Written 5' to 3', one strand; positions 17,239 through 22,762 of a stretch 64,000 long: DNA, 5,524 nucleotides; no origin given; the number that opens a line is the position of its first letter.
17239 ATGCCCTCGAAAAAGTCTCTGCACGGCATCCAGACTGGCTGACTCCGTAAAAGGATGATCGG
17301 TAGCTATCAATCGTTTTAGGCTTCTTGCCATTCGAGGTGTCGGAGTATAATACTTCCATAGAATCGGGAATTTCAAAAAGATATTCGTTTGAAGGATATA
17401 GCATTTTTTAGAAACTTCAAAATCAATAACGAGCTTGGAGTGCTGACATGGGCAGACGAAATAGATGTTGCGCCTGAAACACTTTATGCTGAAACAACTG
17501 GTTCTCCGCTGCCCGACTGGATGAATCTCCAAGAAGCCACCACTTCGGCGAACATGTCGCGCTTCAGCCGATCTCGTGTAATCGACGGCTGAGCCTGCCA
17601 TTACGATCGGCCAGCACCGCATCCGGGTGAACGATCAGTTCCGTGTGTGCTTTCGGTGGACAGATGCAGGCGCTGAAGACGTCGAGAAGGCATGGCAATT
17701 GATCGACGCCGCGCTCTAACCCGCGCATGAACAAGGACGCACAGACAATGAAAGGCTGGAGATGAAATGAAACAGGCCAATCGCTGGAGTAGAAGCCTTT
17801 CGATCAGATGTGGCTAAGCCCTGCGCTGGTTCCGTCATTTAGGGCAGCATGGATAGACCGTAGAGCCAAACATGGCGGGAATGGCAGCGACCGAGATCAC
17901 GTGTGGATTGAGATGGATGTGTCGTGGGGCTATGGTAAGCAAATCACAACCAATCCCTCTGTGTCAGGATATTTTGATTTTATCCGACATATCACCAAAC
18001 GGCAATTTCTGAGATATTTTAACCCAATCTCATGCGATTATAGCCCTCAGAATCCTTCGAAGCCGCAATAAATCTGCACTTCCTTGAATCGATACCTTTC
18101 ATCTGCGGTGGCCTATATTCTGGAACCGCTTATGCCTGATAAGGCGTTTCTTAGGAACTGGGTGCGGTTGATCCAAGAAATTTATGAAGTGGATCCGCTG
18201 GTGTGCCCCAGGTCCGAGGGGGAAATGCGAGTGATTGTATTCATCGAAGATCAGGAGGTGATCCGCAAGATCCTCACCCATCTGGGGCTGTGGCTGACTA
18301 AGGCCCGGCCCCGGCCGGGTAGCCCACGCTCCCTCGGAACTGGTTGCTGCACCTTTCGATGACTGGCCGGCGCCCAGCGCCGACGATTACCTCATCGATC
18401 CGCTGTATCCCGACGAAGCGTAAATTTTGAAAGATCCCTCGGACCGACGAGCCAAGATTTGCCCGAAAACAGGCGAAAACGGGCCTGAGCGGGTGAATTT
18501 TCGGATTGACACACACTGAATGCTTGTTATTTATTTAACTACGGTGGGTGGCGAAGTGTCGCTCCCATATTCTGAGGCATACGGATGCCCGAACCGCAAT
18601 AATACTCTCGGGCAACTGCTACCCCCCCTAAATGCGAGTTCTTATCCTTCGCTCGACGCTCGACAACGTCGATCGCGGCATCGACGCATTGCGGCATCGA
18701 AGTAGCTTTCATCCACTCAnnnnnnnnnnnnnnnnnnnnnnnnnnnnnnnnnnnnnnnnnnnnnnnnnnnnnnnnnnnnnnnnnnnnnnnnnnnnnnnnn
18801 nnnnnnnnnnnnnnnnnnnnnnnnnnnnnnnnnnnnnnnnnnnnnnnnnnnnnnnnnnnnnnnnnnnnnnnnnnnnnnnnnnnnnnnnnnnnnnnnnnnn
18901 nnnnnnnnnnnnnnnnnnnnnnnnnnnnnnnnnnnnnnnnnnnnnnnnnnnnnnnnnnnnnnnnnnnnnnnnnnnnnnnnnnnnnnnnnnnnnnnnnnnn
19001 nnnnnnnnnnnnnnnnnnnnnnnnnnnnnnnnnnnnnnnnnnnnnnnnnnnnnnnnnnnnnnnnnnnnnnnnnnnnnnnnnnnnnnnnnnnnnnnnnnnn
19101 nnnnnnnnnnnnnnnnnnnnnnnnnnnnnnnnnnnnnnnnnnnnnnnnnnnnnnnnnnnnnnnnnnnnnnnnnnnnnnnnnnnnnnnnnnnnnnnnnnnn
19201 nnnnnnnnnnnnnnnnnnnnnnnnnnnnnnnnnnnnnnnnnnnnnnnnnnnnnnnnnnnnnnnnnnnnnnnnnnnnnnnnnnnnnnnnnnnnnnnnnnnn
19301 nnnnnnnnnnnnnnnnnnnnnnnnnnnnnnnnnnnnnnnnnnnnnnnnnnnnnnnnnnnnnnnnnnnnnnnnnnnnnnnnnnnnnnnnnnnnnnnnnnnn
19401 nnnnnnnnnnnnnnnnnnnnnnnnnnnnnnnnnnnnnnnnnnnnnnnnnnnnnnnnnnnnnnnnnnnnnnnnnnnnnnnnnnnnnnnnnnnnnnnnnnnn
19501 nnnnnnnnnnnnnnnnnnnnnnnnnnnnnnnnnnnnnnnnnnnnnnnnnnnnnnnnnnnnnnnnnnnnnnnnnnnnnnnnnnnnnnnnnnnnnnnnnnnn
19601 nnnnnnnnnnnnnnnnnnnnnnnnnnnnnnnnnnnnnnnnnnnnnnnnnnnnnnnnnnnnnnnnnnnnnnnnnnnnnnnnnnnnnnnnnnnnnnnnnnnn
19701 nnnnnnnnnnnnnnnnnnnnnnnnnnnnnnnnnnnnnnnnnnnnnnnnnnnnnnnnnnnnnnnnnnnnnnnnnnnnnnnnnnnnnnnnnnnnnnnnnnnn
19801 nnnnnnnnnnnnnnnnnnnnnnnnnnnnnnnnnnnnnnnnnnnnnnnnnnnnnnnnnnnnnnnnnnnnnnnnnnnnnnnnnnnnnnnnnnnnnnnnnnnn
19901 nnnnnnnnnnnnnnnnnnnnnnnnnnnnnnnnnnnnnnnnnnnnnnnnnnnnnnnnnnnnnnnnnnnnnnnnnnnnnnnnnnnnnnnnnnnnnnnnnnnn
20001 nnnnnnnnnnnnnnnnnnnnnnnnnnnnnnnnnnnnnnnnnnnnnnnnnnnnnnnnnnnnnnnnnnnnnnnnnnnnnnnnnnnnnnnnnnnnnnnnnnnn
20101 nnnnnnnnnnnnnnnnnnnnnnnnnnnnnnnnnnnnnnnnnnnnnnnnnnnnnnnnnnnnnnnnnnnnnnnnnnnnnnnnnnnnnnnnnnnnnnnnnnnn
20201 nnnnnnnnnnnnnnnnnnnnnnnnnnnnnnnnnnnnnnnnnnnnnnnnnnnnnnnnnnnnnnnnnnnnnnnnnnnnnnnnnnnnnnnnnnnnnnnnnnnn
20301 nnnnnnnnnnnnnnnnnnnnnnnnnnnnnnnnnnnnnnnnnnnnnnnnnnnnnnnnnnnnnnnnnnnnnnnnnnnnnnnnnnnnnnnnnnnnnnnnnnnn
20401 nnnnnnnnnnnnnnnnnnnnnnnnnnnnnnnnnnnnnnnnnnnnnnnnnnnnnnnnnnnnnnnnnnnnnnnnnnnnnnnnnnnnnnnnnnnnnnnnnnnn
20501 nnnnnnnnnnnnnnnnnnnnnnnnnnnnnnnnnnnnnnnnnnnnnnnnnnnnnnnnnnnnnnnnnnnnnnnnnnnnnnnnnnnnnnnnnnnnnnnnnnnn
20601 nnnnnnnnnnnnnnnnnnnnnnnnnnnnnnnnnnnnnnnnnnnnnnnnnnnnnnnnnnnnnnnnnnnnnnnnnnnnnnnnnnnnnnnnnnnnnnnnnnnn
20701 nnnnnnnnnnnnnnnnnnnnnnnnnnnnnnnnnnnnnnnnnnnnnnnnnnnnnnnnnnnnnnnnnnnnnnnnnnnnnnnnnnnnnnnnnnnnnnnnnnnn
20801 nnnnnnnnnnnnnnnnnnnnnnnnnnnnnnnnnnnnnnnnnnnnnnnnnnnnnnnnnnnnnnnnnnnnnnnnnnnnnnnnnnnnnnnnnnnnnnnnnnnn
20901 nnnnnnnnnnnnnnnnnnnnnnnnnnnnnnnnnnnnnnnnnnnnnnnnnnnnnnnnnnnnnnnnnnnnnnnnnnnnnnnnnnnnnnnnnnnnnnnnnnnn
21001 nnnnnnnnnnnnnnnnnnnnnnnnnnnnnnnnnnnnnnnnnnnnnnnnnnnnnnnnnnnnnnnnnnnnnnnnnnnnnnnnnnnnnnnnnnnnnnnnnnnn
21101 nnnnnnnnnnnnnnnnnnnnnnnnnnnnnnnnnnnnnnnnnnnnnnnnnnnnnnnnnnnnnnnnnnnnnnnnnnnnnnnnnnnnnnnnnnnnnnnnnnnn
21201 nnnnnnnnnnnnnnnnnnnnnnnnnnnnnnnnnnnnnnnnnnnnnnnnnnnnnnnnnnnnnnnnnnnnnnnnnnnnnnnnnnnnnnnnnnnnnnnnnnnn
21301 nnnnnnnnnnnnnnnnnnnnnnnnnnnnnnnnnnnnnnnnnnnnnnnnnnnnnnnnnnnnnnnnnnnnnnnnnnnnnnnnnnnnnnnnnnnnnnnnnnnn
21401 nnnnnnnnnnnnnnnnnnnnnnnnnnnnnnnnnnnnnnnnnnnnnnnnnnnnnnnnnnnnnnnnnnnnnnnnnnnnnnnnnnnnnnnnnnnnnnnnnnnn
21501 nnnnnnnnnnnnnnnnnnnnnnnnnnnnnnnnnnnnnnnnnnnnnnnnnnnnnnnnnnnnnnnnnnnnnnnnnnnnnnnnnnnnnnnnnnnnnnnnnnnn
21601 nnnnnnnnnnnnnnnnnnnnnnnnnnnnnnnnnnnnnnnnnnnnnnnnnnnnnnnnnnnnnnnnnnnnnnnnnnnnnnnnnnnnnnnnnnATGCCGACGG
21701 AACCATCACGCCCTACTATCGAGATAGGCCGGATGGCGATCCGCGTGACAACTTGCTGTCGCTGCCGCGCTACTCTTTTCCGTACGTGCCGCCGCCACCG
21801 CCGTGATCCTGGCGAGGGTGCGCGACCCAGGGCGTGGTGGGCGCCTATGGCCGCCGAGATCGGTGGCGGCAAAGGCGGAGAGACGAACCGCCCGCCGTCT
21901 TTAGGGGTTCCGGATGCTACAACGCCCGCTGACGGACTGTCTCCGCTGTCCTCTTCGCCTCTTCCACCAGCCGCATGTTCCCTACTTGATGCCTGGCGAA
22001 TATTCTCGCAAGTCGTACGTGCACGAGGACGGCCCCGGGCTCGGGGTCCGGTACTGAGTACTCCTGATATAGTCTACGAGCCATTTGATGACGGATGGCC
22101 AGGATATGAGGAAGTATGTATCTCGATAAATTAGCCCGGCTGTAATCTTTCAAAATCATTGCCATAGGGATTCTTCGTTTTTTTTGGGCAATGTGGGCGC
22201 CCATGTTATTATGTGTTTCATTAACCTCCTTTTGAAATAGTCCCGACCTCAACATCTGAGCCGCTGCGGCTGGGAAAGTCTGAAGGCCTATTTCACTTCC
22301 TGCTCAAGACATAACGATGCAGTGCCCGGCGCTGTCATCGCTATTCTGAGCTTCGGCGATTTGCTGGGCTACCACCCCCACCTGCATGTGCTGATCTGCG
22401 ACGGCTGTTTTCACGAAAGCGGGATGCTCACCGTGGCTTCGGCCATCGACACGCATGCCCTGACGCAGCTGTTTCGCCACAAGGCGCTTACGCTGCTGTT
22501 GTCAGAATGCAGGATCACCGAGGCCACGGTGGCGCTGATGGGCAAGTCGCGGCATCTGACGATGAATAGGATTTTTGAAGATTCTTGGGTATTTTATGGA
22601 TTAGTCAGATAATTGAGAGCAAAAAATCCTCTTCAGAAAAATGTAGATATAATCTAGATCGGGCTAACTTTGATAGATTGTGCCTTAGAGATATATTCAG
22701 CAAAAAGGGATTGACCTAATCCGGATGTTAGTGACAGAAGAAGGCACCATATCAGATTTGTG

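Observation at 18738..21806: Orphan ~1,022-aa protein: WD40 propeller inserted into an unrecognisable domain, plus a hydrophobic helical hairpin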

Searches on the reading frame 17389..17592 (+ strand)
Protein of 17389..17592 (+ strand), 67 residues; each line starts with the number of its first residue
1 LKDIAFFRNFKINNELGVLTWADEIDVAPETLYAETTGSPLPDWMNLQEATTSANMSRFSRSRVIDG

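Call 48: search_protein_families(library=pfam, proteins=[window:17389-17592:+], max_evalue=0.1)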
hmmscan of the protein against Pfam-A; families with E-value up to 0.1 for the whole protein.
window:17389-17592:+ (67 aa): 1 family
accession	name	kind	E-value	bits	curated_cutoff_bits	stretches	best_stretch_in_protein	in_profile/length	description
PF10387.14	DUF2442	-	0.0001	22.9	23.9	1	8-35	41-69/72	Protein of unknown function (DUF2442)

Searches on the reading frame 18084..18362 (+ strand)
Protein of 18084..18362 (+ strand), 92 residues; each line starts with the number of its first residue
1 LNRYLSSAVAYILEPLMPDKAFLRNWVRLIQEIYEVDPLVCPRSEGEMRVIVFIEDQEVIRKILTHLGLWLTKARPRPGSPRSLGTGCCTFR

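Call 48: search_protein_families(library=pfam, proteins=[window:18084-18362:+], max_evalue=0.1)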
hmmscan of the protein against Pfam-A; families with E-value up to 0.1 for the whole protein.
window:18084-18362:+ (92 aa): 0 families

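Call 87: search_dna_similar(query=window:18084-18359:+, collection=plasmids, mode=protein, max_rows=8, max_evalue=0.001)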
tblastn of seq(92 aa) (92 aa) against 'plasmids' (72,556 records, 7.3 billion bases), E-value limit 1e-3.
Records with a match: 105; places in all: 183; records where one place covers at least 80% of the query: 7.
Best place of each record, by identity: 60-80% 1; <60% 104.
By first word of the organism name: Pseudomonas 16; Klebsiella 9; Comamonas 8; uncultured 8; Enterobacter 7; Providencia 7; Aeromonas 6; Paenarthrobacter 4; Acidovorax 3; Escherichia 3; and 26 more.
By predicted mobility (MOB-suite, as given by PLSDB): conjugative 68; non-mobilizable 24; mobilizable 13.
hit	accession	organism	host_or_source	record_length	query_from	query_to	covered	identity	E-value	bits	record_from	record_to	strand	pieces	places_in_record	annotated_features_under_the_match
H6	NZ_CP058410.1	Trichlorobacter lovleyi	whole genome,river sediment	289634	25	79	60%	60.7%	2e-16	79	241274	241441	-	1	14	transposase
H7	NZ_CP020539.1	Sphingobium herbicidovorans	cell culture,soil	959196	18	88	77%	43.7%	4e-8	56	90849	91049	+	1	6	none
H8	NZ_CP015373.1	Pandoraea pnomenusa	mixed culture,bioreactor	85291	18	88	77%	43.7%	5e-8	56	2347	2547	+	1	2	none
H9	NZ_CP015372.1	Pandoraea pnomenusa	mixed culture,bioreactor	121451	18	88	77%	43.7%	5e-8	56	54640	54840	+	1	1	none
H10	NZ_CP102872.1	Klebsiella pneumoniae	animal,mixed culture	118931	5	68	70%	46.9%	1e-9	60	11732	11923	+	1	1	none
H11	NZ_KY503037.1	Pseudomonas fluorescens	-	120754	5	68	70%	46.9%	2e-9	59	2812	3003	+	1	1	IS91 family transposase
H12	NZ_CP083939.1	Comamonas thiooxydans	single cell,American Alligator's water ...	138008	5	68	70%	46.9%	2e-9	59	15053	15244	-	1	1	none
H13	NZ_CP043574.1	Comamonas testosteroni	bacterial isolate,biofilm reactor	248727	5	68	70%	46.9%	2e-9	59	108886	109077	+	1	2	none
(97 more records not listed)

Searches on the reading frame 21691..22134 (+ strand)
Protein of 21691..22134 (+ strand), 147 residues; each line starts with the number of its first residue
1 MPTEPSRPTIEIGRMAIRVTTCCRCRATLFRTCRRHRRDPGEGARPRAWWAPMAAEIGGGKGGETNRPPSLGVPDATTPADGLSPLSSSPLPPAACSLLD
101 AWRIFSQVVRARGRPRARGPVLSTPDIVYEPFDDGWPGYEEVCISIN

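Call 12: search_protein_families(library=pfam, proteins=[window:21691-22134:+], max_evalue=0.01)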
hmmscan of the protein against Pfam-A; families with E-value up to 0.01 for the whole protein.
window:21691-22134:+ (147 aa): 0 families

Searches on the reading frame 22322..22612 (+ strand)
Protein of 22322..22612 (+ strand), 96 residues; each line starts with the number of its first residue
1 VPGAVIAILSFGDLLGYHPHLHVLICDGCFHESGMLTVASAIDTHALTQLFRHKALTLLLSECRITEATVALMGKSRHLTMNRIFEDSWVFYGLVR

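Call 48: search_protein_families(library=pfam, proteins=[window:22322-22612:+], max_evalue=0.1)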
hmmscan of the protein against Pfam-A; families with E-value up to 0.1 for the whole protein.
window:22322-22612:+ (96 aa): 3 families
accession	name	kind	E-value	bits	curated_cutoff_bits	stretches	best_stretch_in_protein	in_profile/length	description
PF04986.18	Y2_Tnp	-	8.6e-08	32.8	20.9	1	3-77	1-78/183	Putative transposase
PF17981.7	ADD_ATRX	-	0.013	15.8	25.7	1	16-31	30-45/56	Cysteine Rich ADD domain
PF10058.14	Zn_ribbon_10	-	0.042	14.1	24.2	1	20-38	19-37/54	ER junction formation factor lunapark, zinc ribbon finger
